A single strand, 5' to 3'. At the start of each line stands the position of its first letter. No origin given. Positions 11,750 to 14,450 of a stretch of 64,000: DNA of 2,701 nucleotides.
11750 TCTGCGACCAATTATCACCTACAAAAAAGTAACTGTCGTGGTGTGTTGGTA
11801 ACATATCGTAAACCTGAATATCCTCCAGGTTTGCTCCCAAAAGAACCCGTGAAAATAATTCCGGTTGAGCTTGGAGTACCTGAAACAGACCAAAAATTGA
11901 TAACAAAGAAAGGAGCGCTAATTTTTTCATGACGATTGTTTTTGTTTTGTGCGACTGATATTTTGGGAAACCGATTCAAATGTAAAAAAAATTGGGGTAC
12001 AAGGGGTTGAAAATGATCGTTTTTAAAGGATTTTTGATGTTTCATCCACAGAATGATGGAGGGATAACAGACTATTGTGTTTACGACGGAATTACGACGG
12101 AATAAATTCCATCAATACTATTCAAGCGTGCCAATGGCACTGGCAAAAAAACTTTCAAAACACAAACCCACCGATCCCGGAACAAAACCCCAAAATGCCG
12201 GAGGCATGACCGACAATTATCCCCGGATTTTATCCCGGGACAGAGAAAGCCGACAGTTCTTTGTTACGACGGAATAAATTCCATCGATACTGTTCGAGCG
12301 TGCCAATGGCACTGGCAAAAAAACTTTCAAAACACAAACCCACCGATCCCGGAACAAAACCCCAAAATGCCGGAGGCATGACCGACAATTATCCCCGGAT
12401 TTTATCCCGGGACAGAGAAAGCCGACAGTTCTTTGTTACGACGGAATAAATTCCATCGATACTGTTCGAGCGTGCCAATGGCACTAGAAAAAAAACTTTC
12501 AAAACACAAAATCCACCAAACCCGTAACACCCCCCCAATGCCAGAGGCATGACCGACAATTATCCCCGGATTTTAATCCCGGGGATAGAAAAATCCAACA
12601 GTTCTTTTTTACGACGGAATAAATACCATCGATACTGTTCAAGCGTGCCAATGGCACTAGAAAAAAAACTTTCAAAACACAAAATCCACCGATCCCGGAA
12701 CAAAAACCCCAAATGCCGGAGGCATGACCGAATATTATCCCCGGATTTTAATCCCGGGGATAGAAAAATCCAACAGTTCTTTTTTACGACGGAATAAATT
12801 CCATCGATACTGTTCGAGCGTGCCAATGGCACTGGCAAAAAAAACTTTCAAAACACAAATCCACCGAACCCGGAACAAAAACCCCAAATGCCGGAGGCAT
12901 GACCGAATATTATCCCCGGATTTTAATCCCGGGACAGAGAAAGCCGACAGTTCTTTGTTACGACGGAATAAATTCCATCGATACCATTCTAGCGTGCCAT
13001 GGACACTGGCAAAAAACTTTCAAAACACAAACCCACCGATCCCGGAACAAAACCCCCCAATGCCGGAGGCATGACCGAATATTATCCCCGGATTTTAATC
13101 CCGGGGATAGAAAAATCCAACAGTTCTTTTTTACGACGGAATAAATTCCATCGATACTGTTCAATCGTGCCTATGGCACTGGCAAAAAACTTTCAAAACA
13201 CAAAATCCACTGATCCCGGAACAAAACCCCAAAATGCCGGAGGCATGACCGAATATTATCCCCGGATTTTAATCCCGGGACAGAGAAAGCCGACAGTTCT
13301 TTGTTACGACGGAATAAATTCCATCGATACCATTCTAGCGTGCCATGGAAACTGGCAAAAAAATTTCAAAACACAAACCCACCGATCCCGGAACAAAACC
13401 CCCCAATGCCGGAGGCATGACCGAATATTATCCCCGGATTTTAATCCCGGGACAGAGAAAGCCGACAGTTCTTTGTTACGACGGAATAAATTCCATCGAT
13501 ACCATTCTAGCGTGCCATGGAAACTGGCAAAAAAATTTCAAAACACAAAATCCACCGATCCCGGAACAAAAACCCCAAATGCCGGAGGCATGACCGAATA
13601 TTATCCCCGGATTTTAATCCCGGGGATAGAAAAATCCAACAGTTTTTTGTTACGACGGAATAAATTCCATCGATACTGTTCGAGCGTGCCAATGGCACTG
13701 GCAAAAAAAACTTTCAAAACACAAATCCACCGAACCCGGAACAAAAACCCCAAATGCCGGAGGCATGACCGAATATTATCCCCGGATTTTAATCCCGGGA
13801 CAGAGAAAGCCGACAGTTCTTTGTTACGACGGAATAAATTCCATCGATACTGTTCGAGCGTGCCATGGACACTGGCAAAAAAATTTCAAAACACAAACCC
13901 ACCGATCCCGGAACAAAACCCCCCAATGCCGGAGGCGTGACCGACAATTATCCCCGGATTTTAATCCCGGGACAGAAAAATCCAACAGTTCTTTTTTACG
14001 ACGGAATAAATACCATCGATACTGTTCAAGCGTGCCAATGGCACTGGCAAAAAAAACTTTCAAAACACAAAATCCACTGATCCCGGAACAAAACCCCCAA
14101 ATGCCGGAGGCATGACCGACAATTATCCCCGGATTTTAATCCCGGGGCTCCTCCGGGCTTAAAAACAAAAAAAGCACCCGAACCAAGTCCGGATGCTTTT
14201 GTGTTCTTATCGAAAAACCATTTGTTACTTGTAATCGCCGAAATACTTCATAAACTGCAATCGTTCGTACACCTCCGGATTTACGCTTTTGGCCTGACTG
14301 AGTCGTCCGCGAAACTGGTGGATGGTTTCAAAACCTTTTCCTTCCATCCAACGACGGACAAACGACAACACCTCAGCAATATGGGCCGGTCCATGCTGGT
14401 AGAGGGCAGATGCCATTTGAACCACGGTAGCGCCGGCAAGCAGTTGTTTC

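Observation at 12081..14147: Twelve tandem ~173-bp hairpin-bearing non-coding units between an operon terminator and a T9SS-cargo promoter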

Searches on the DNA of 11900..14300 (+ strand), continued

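Call 91: search_with_rna_model(model_id=R1, sources=[window, L013, L014, L016, L017, L018, L019, L020, L021, L022, L023, L024, L025, L026, L027, L029, L030, L031, L032], max_evalue=0.00001, make_alignment=true)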
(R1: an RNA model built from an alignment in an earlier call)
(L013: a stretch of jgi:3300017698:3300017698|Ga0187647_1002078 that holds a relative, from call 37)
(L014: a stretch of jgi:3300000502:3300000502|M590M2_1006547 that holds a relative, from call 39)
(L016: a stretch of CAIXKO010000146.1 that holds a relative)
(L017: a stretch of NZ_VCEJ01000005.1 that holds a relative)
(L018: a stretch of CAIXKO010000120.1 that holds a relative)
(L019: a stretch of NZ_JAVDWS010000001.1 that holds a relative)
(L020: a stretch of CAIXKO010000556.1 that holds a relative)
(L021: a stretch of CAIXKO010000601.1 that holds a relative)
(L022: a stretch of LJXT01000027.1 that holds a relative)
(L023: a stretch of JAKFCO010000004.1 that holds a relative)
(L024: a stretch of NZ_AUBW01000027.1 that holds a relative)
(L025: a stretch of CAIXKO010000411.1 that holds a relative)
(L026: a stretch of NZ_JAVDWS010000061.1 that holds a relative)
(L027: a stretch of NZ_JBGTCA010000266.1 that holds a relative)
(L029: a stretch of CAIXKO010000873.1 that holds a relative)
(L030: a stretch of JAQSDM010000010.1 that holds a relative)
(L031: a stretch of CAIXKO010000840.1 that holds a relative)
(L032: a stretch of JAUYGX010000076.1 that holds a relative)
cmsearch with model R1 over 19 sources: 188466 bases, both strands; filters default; matches with E-value up to 0.00001: 50.
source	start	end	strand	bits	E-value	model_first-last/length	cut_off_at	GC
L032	3746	3795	-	75.3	1.4e-17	1-50/50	no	0.56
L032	3885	3934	-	75.3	1.4e-17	1-50/50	no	0.56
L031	4140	4189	+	74.9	1.8e-17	1-50/50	no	0.6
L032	4173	4222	-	73.2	5e-17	1-50/50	no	0.58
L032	4026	4075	-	72.4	8.1e-17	1-50/50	no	0.52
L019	622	671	+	71.9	1.1e-16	1-50/50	no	0.5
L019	6322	6371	+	71.9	1.1e-16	1-50/50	no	0.5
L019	6733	6782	+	71.9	1.1e-16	1-50/50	no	0.5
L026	3446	3495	+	71.9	1.1e-16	1-50/50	no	0.5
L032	4313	4362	-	71.7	1.2e-16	1-50/50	no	0.52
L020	71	121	-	69.5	4.7e-16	1-50/50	no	0.61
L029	350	400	+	69.5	4.7e-16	1-50/50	no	0.61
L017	7678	7728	-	69.1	6.2e-16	1-50/50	no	0.55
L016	367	417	-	68.7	7.8e-16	1-50/50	no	0.61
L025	913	963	-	67.9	1.2e-15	1-50/50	no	0.59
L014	664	712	+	66.7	2.6e-15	1-50/50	no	0.51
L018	66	116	-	66.6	2.8e-15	1-50/50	no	0.57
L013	98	146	+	66.4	3.1e-15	1-50/50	no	0.51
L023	5266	5315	+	65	7.4e-15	1-50/50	no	0.48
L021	5059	5109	-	61.5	6e-14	1-50/50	no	0.59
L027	1324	1373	-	55.5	2.3e-12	1-50/50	no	0.44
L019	187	258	+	50.5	4.7e-11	1-50/50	no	0.5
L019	5013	5084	+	50.5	4.7e-11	1-50/50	no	0.5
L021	4992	5041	+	45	1.3e-09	1-50/50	no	0.54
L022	6226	6275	+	42.8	5e-09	1-50/50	no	0.42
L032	3819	3868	+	41.5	1.1e-08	1-50/50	no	0.46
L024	2804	2852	+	40.8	1.6e-08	1-50/50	no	0.53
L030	6338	6385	+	40.7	1.7e-08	1-50/50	no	0.48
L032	4247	4296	+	40.7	1.8e-08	1-50/50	no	0.5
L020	4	53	+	40.3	2.3e-08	1-50/50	no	0.54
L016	300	349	+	40.1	2.5e-08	1-50/50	no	0.56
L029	418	467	-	40.1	2.5e-08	1-50/50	no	0.56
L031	4207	4256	-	39.7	3.2e-08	1-50/50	no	0.54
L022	6154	6202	+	38.8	5.7e-08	1-50/50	no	0.33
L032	3680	3729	+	35.8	3.4e-07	1-50/50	no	0.44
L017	7609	7658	+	35.7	3.7e-07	1-50/50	no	0.62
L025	847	896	+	33.9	1.1e-06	1-50/50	no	0.48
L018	1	48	+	33.8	1.1e-06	1-50/50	no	0.54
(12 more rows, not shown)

Alignment A5: 50 matches aligned to the model, 91 columns, each read 5' to 3' on its own strand. Consensus structure (alignment columns), stored with it:
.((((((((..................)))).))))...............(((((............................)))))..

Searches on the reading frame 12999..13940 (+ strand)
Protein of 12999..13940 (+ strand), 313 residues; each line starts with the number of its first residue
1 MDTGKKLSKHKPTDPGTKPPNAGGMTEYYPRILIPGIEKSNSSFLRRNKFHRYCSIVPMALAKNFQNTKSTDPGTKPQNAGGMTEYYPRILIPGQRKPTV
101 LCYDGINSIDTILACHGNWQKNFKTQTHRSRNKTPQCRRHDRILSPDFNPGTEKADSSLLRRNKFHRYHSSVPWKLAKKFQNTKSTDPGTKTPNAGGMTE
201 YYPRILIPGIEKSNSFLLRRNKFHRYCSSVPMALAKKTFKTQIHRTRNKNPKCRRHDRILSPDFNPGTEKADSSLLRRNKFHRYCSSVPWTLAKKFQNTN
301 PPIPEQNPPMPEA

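Call 33: find_homologous_proteins(query=window:12999-13940:+, max_evalue=0.001)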
Query window:12999-13940:+ (313 aa): 1 proteins with E <= 0.001 among 2243 candidates.
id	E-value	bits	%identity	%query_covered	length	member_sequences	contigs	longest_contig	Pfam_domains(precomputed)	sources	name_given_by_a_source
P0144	7.3e-216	734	100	100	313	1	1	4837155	PF21322.3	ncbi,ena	-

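Call 34: find_encoding_contigs(protein=P0144, flank=10000, max_places=6)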
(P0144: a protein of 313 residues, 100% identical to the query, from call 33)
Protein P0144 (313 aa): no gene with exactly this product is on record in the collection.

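Call 35: list_cluster_members(proteins=[P0144, P0121])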
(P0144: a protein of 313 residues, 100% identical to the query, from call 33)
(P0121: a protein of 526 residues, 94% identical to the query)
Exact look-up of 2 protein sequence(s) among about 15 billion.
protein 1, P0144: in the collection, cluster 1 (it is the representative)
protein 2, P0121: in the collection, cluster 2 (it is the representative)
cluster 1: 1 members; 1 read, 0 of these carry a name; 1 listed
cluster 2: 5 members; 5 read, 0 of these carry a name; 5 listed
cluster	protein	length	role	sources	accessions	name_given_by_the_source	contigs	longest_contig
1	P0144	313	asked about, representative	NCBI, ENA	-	-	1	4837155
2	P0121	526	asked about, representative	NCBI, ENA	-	-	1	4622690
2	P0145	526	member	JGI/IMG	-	-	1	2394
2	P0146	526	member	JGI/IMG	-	-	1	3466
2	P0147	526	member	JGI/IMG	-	-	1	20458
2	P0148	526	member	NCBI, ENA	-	-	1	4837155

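Call 37: find_encoding_contigs(protein=P0147, flank=10000, max_places=6)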
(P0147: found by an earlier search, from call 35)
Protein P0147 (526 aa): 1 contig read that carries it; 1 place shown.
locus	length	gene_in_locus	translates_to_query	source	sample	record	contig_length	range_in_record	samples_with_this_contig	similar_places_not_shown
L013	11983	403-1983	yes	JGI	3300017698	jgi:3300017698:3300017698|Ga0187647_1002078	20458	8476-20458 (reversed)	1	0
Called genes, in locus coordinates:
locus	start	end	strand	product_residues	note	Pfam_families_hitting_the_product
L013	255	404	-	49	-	-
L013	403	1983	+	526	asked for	PF18962:Por_Secre_tail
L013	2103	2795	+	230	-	PF00254:FKBP_C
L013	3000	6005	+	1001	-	PF00072:Response_reg (faint), PF01326:PPDK_N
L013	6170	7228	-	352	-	PF14238:DUF4340 (weak)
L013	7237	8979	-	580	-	PF23357:DUF7088, PF09822:ABC_transp_aux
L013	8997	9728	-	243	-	PF12679:ABC2_membrane_2, PF12730:ABC2_membrane_4, PF12698:ABC2_membrane_3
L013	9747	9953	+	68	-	-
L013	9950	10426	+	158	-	PF01243:PNPOx_N, PF12900:Pyridox_ox_2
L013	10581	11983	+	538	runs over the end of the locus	PF00005:ABC_tran, PF13304:AAA_21 (faint), PF12848:ABC_tran_Xtn, PF00005:ABC_tran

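Call 39: find_encoding_contigs(protein=P0146, flank=10000, max_places=6)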
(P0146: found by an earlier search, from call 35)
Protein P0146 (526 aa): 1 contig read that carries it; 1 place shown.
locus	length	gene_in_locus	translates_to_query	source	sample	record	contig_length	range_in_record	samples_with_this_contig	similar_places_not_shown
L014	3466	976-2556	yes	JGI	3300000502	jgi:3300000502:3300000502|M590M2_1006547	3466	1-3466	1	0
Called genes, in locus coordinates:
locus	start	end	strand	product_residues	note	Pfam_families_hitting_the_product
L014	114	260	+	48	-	-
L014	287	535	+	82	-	PF01797:Y1_Tnp (weak)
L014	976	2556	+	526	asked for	PF18962:Por_Secre_tail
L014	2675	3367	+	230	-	PF00254:FKBP_C (weak)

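Call 40: find_encoding_contigs(protein=P0145, flank=10000, max_places=6)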
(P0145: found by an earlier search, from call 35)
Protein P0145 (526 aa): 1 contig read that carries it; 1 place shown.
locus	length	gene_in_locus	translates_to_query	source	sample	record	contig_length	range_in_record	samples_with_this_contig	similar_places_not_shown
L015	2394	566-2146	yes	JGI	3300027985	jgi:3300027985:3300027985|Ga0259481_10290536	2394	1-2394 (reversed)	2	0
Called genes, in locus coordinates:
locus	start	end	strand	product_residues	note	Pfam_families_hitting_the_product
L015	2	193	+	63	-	?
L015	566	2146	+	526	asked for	PF18962:Por_Secre_tail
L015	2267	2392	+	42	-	?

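Call 93: search_protein_families(library=pfam, proteins=[window:12999-13940:+], max_evalue=1)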
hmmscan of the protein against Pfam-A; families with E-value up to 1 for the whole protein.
window:12999-13940:+ (313 aa): 5 families
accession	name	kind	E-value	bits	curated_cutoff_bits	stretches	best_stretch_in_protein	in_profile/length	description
PF21322.2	KDM6_C-hel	-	1.5e-06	28.2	26.8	0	48-60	12-24/56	Lysine-specific demethylase 6/UTY, C-terminal helical domain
PF25241.1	LDLRAD1_C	-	0.0015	18.6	29.2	0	50-64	14-28/40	LDLRAD1-like, C-terminal domain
PF20666.3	ZW10_C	-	0.0093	16.4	25.8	0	47-67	42-62/131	Centromere/kinetochore protein zw10, C-terminal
PF04265.19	TPK_B1_binding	-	0.042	13.9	22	0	46-60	5-20/67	Thiamin pyrophosphokinase, vitamin B1 binding domain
PF21076.3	GDH_ACT2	-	0.051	14.6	22.8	0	217-245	3-30/90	Glutamate dehydrogenase, ACT2 domain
